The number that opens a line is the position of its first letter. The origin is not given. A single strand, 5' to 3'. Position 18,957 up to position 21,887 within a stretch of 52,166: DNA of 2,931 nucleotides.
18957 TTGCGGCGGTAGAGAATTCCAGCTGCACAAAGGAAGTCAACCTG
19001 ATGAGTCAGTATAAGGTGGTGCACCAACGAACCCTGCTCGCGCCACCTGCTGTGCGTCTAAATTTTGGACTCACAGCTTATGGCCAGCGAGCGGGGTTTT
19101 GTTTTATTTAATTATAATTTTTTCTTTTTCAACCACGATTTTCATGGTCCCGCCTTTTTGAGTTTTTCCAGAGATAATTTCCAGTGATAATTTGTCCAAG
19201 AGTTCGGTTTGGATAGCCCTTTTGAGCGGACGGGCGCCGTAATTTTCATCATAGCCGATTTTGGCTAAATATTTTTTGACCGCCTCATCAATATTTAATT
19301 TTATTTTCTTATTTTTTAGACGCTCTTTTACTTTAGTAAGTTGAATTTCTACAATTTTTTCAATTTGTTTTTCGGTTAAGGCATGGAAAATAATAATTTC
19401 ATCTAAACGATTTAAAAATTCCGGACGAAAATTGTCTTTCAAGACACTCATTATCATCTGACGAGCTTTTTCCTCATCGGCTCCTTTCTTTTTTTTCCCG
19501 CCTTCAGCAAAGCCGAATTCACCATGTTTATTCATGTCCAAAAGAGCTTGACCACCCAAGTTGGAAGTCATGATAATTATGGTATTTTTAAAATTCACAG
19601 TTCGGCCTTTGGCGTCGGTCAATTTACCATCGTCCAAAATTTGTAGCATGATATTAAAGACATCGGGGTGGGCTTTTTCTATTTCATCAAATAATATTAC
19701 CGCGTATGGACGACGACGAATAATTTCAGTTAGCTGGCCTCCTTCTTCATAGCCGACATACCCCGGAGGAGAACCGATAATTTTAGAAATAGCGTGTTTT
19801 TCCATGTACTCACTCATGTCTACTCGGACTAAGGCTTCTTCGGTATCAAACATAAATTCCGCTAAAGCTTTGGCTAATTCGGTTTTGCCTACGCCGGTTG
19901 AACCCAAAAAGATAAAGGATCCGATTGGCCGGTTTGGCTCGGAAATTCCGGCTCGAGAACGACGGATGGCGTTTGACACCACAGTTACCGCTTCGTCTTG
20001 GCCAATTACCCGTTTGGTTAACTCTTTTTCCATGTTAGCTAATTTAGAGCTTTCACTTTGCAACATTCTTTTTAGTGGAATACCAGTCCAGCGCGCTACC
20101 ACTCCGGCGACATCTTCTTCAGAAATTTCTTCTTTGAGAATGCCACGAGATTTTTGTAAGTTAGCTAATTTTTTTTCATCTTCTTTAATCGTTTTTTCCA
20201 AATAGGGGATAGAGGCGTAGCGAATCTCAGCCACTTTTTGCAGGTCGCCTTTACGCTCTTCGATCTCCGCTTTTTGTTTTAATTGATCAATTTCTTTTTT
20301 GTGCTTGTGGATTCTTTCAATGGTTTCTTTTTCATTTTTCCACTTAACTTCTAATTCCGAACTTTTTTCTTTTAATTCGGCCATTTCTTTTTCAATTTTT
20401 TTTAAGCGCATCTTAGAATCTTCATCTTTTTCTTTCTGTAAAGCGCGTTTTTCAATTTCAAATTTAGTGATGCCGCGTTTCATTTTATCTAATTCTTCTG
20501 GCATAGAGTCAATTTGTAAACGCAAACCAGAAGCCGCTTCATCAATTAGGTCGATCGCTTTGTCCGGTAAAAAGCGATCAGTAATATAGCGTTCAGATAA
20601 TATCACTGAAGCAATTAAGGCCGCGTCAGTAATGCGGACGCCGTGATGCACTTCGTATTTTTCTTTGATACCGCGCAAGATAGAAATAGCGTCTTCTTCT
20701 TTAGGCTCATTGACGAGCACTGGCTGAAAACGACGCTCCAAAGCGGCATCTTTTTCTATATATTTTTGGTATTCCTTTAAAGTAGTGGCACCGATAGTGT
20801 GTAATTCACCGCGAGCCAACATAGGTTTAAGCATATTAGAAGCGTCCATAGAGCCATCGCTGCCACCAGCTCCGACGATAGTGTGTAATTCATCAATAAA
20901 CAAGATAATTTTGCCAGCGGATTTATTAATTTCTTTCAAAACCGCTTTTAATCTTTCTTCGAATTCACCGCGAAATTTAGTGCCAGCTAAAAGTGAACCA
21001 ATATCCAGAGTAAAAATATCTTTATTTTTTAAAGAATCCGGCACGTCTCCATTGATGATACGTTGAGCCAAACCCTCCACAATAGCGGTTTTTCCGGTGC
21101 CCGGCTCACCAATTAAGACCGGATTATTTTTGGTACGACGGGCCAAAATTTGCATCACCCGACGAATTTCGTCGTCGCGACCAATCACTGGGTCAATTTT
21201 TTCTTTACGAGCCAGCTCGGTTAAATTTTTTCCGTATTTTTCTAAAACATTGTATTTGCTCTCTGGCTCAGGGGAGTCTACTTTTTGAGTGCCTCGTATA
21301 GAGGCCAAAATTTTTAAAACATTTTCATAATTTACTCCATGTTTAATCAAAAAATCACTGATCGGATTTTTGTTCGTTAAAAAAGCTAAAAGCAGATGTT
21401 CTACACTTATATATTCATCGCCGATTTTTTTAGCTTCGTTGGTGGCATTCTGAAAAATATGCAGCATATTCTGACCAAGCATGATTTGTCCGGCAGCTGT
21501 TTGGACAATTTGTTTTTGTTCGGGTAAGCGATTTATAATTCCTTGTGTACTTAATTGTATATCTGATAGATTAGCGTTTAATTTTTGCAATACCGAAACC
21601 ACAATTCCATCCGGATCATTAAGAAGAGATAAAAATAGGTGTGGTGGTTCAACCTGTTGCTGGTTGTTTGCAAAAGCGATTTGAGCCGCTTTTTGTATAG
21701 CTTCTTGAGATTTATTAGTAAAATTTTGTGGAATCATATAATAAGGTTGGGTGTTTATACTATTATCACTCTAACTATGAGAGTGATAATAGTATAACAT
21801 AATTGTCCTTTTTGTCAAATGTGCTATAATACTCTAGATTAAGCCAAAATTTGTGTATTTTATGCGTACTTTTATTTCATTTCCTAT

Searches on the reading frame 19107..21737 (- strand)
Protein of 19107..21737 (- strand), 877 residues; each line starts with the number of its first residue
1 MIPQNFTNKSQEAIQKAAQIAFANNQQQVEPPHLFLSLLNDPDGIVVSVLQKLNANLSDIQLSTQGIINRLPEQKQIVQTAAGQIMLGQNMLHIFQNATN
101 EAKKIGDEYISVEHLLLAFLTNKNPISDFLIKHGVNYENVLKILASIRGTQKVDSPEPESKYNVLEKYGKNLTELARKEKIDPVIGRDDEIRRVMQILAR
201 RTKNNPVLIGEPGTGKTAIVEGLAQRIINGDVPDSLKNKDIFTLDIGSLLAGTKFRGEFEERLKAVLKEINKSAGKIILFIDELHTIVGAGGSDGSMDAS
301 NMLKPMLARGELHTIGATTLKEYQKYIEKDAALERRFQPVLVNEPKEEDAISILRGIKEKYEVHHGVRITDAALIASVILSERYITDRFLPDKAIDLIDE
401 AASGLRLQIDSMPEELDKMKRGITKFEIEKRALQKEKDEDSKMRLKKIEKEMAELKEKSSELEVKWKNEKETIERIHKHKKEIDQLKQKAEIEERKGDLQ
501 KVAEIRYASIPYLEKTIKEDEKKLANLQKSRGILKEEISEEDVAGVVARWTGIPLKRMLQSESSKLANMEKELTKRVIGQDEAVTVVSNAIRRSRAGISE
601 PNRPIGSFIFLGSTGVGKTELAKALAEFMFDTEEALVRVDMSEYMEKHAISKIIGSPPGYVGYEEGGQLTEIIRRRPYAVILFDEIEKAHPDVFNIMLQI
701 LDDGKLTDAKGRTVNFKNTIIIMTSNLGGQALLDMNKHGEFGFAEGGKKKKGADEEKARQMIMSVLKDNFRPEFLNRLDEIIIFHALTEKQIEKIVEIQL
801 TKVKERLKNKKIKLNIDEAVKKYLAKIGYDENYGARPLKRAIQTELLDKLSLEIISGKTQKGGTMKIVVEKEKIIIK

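Call 36: find_homologous_proteins(query=window:19107-21737:-, max_evalue=1e-100)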
Query window:19107-21737:- (877 aa): 8000 proteins with E <= 1e-100 among 8000 candidates; the best 120 are listed.
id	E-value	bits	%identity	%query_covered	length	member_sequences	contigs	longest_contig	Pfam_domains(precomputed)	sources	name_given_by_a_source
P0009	0.0e+0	1877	100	100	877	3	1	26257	PF02861.26,PF00004.36,PF13401.13,PF23569.2,PF17871.8,PF07728.21,PF13191.13,PF00158.33,PF07724.21,PF05621.18,PF10431.16,PF20720.4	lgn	-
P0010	0.0e+0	1588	83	100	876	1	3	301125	PF02861.26,PF00004.36,PF13401.13,PF23569.2,PF17871.8,PF07728.21,PF13191.13,PF00158.33,PF07724.21,PF12775.14,PF05621.18,PF01078.28,PF10431.16,PF20720.4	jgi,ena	-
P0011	0.0e+0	1545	80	100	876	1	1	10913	PF02861.26,PF00004.36,PF13401.13,PF23569.2,PF17871.8,PF07728.21,PF13191.13,PF00158.33,PF07724.21,PF12775.14,PF05621.18,PF10431.16,PF20720.4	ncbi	-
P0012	0.0e+0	1525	80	100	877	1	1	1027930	PF02861.26,PF00004.36,PF13401.13,PF23569.2,PF17871.8,PF07728.21,PF13191.13,PF00158.33,PF07724.21,PF13521.13,PF05621.18,PF10431.16,PF20720.4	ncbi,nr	ncbi:MAG: ATP-dependent chaperone ClpB [bacterium]|nr:ATP-dependent chaperone ClpB [bacterium]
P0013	0.0e+0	1433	76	100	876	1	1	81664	PF02861.26,PF00004.36,PF13401.13,PF23569.2,PF17871.8,PF13238.13,PF01637.25,PF07728.21,PF13191.13,PF00158.33,PF07724.21,PF12775.14,PF13521.13,PF05621.18,PF01078.28,PF10431.16,PF20720.4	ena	-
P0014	0.0e+0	1431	75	100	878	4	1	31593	PF13173.13,PF02861.26,PF00004.36,PF13401.13,PF23569.2,PF17871.8,PF01637.25,PF07728.21,PF13191.13,PF00158.33,PF07724.21,PF12775.14,PF13521.13,PF05621.18,PF01078.28,PF10431.16,PF20720.4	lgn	-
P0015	0.0e+0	1430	74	100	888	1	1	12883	PF02861.26,PF00004.36,PF13401.13,PF23569.2,PF17871.8,PF13238.13,PF01637.25,PF07728.21,PF13191.13,PF00158.33,PF07724.21,PF12775.14,PF05621.18,PF10431.16,PF20720.4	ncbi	-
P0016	0.0e+0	1428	73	100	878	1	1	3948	PF02861.26,PF00004.36,PF13401.13,PF23569.2,PF17871.8,PF13238.13,PF07728.21,PF13191.13,PF00158.33,PF07724.21,PF12775.14,PF13521.13,PF05621.18,PF01078.28,PF10431.16,PF20720.4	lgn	-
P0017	0.0e+0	1425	73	100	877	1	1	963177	PF13173.13,PF02861.26,PF00004.36,PF13401.13,PF23569.2,PF17871.8,PF07728.21,PF13191.13,PF00158.33,PF07724.21,PF12775.14,PF13521.13,PF05621.18,PF01078.28,PF10431.16,PF20720.4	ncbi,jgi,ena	ncbi:MAG: ATP-dependent chaperone ClpB [Patescibacteria group bacterium]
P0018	0.0e+0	1423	74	100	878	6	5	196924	PF02861.26,PF00004.36,PF13401.13,PF23569.2,PF17871.8,PF13238.13,PF07728.21,PF13191.13,PF00158.33,PF07724.21,PF13521.13,PF05621.18,PF01078.28,PF10431.16,PF20720.4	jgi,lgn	jgi:ATP-dependent Clp protease ATP-binding subunit ClpB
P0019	0.0e+0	1420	74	100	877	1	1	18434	PF02861.26,PF20030.6,PF00004.36,PF13401.13,PF23569.2,PF17871.8,PF07728.21,PF13191.13,PF00158.33,PF07724.21,PF13521.13,PF05621.18,PF10431.16,PF20720.4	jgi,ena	-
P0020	0.0e+0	1420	73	100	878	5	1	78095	PF02861.26,PF00004.36,PF13401.13,PF23569.2,PF17871.8,PF13238.13,PF07728.21,PF13191.13,PF00158.33,PF07724.21,PF12775.14,PF13521.13,PF05621.18,PF01078.28,PF10431.16,PF20720.4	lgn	-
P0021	0.0e+0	1418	75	100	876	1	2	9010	PF02861.26,PF00004.36,PF13401.13,PF23569.2,PF17871.8,PF07728.21,PF13191.13,PF00158.33,PF07724.21,PF12775.14,PF05621.18,PF01078.28,PF10431.16,PF20720.4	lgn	-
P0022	0.0e+0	1417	74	100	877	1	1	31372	PF02861.26,PF00004.36,PF13401.13,PF23569.2,PF17871.8,PF01637.25,PF07728.21,PF13191.13,PF13479.13,PF00158.33,PF07724.21,PF12775.14,PF13521.13,PF05621.18,PF10431.16,PF20720.4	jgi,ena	-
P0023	0.0e+0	1415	74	100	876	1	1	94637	PF02861.26,PF00004.36,PF13401.13,PF23569.2,PF17871.8,PF01637.25,PF07728.21,PF13191.13,PF01695.24,PF00158.33,PF07724.21,PF12775.14,PF13521.13,PF05621.18,PF01078.28,PF10431.16,PF20720.4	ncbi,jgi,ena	ncbi:MAG: ATP-dependent chaperone ClpB [Candidatus Magasanikbacteria bacterium]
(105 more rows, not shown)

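Call 37: find_encoding_contigs(protein=P0010, flank=3000, max_places=2)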
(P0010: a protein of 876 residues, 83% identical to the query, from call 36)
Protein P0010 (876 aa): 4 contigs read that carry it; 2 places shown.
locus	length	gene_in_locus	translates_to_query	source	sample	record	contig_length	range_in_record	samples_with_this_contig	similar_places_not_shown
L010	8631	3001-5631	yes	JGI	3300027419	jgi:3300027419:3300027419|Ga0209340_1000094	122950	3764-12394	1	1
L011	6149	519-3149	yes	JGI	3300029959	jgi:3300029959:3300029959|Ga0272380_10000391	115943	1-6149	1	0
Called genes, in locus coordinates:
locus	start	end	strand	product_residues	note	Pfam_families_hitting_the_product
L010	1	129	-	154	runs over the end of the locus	PF00293:NUDIX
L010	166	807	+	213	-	PF24675:NpmA, PF02390:Methyltransf_4, PF13847:Methyltransf_31, PF13649:Methyltransf_25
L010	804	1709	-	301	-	PF02834:LigT_PEase, PF13563:2_5_RNA_ligase2, PF00719:Pyrophosphatase (weak)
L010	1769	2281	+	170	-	-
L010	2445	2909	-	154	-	-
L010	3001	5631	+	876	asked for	PF02861:Clp_N, PF23569:NBD_SMAX1, PF00004:AAA, PF17871:AAA_lid_9, PF07724:AAA_2, PF00004:AAA, PF07728:AAA_5, PF10431:ClpB_D2-small, +7 more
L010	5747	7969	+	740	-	PF00768:Peptidase_S11, PF13354:Beta-lactamase2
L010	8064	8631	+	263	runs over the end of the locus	PF02900:LigB, PF01875:Memo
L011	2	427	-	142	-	?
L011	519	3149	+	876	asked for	PF02861:Clp_N, PF23569:NBD_SMAX1, PF00004:AAA, PF17871:AAA_lid_9, PF07724:AAA_2, PF00004:AAA, PF07728:AAA_5, PF10431:ClpB_D2-small, +7 more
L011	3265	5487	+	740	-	PF00768:Peptidase_S11, PF13354:Beta-lactamase2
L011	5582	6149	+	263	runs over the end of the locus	PF02900:LigB, PF01875:Memo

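Call 38: find_encoding_contigs(protein=P0011, flank=3000, max_places=2)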
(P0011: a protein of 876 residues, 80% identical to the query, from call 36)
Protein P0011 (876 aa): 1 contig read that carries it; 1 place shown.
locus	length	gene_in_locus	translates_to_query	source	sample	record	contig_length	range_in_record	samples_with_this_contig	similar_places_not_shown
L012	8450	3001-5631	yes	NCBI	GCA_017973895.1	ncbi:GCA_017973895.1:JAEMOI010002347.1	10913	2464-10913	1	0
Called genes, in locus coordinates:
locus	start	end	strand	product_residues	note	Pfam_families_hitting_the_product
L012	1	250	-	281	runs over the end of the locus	PF00763:THF_DHG_CYH, PF02882:THF_DHG_CYH_C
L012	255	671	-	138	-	-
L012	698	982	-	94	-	PF07866:DUF1653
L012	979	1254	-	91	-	PF00708:Acylphosphatase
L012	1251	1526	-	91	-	PF01035:DNA_binding_1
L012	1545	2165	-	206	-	PF02834:LigT_PEase, PF13563:2_5_RNA_ligase2 (faint)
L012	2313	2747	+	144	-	-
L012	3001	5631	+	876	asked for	PF02861:Clp_N, PF23569:NBD_SMAX1, PF00004:AAA, PF17871:AAA_lid_9, PF07724:AAA_2, PF00004:AAA, PF07728:AAA_5, PF10431:ClpB_D2-small, +6 more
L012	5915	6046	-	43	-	-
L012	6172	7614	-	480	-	PF00224:PK, PF03328:HpcH_HpaI, PF02887:PK_C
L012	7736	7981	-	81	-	PF01541:GIY-YIG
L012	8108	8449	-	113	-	?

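Call 39: find_encoding_contigs(protein=P0012, flank=3000, max_places=2)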
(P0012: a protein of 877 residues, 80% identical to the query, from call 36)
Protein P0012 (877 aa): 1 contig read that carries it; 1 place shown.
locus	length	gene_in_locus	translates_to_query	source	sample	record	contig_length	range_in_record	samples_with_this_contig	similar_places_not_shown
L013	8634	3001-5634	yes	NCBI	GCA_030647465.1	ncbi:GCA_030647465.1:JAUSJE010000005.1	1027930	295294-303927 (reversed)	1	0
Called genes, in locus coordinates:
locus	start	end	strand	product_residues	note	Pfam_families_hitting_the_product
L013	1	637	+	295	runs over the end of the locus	-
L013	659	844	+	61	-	-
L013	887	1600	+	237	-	PF05175:MTS (weak), PF24675:NpmA (weak), PF02390:Methyltransf_4, PF13847:Methyltransf_31, PF08242:Methyltransf_12 (weak), PF13649:Methyltransf_25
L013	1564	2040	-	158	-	-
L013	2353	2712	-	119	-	-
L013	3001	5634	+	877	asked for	PF02861:Clp_N, PF23569:NBD_SMAX1, PF00004:AAA, PF17871:AAA_lid_9, PF07724:AAA_2, PF00004:AAA, PF07728:AAA_5, PF10431:ClpB_D2-small, +6 more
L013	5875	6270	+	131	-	-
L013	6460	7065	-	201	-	-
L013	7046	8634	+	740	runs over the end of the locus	PF00768:Peptidase_S11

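Call 62: find_encoding_contigs(protein=P0013, flank=1500, max_places=1)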
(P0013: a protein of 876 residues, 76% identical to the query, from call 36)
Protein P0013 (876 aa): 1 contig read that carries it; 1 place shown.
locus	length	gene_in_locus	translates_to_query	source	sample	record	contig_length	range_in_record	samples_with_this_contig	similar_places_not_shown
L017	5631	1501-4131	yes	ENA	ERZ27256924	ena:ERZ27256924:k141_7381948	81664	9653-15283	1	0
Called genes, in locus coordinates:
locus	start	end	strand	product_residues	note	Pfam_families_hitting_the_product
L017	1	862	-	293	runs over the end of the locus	PF01966:HD (faint)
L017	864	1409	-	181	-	PF02834:LigT_PEase, PF13563:2_5_RNA_ligase2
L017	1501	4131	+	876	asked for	PF02861:Clp_N, PF23569:NBD_SMAX1, PF00004:AAA, PF17871:AAA_lid_9, PF00004:AAA, PF07724:AAA_2, PF07728:AAA_5, PF10431:ClpB_D2-small, +10 more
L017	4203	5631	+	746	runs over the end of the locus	PF00768:Peptidase_S11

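Call 63: find_encoding_contigs(protein=P0014, flank=1500, max_places=1)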
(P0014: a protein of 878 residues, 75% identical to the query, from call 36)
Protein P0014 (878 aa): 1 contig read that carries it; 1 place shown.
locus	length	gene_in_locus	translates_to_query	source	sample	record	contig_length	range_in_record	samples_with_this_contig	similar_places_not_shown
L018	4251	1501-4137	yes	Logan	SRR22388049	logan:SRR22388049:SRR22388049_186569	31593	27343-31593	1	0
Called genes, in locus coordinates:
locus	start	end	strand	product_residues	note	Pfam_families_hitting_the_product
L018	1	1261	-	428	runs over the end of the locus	PF00012:HSP70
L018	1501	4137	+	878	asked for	PF02861:Clp_N, PF23569:NBD_SMAX1, PF00004:AAA, PF17871:AAA_lid_9, PF07724:AAA_2, PF00004:AAA, PF07728:AAA_5, PF10431:ClpB_D2-small, +10 more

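Call 64: find_encoding_contigs(protein=P0015, flank=1500, max_places=1)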
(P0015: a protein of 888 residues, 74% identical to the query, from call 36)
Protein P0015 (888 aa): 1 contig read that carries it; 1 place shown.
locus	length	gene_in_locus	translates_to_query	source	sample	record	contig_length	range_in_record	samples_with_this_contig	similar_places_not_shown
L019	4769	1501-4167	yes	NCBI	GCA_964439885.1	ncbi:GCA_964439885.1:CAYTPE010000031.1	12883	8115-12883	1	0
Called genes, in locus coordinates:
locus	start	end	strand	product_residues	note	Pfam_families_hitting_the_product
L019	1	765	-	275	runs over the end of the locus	PF03808:Glyco_tran_WecG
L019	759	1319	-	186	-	PF02834:LigT_PEase, PF13563:2_5_RNA_ligase2, PF02834:LigT_PEase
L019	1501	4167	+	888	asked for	PF02861:Clp_N, PF23569:NBD_SMAX1, PF00004:AAA, PF17871:AAA_lid_9, PF00004:AAA, PF07724:AAA_2, PF07728:AAA_5, PF10431:ClpB_D2-small, +8 more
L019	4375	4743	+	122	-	-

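Call 65: find_encoding_contigs(protein=P0021, flank=1500, max_places=1)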
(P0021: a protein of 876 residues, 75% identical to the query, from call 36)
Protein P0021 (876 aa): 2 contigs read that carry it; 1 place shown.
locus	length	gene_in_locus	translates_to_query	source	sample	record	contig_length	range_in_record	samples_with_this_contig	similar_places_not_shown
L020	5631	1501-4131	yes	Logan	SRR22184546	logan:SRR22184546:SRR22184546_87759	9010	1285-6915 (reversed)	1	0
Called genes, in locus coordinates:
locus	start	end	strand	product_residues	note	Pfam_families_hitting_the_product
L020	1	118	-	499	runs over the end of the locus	PF00749:tRNA-synt_1c, PF19269:Anticodon_2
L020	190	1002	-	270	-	PF03808:Glyco_tran_WecG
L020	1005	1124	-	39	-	-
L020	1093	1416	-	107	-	PF02834:LigT_PEase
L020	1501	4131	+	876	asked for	PF02861:Clp_N, PF23569:NBD_SMAX1, PF00004:AAA, PF17871:AAA_lid_9, PF07724:AAA_2, PF00004:AAA, PF07728:AAA_5, PF10431:ClpB_D2-small, +7 more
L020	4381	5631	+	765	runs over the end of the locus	PF00912:Transgly, PF00905:Transpeptidase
